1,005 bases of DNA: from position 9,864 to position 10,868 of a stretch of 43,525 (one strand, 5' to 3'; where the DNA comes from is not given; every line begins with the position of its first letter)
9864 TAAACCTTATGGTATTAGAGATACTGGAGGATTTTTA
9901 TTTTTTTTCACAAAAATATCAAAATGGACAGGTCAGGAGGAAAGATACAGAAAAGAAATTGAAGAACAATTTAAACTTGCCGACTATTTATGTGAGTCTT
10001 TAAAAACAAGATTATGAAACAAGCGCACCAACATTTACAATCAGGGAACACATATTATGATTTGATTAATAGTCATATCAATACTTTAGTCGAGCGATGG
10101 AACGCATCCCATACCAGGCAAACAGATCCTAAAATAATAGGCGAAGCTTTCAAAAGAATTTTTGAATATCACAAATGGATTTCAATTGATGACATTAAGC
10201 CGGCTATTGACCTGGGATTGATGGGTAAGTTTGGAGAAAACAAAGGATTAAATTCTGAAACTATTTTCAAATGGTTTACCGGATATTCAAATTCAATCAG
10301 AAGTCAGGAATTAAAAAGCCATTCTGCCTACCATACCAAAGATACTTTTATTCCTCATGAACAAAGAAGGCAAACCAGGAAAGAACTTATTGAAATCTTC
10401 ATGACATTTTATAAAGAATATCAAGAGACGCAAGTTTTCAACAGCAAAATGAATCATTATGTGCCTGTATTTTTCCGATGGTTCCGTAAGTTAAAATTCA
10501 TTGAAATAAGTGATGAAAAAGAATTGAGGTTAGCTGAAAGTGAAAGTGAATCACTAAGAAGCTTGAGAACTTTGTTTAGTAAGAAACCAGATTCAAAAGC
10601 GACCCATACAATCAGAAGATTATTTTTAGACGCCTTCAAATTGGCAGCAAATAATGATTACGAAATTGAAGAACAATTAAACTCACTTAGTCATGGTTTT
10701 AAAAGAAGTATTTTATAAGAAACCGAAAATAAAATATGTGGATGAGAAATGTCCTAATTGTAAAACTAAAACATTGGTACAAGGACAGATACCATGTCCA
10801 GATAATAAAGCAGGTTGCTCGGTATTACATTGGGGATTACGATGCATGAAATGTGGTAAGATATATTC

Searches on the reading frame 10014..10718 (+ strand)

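Call 8: search_protein_families(library=pfam, proteins=[window:10014-10718:+], max_evalue=0.1)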
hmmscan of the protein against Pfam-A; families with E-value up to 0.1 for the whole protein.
window:10014-10718:+ (234 aa): 2 families
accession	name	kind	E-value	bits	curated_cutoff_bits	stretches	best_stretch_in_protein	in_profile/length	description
PF11207.13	DUF2989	-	0.047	14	23.8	1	99-228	56-189/201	Protein of unknown function (DUF2989)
PF20750.3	PAP_NTPase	-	0.09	13.1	27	0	81-157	66-141/194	Poly(A) polymerase nucleotidyltransferase domain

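Call 9: search_protein_families(library=phrogs, proteins=[window:10014-10718:+], max_evalue=0.01)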
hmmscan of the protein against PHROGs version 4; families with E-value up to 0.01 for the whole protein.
window:10014-10718:+ (234 aa): 0 families
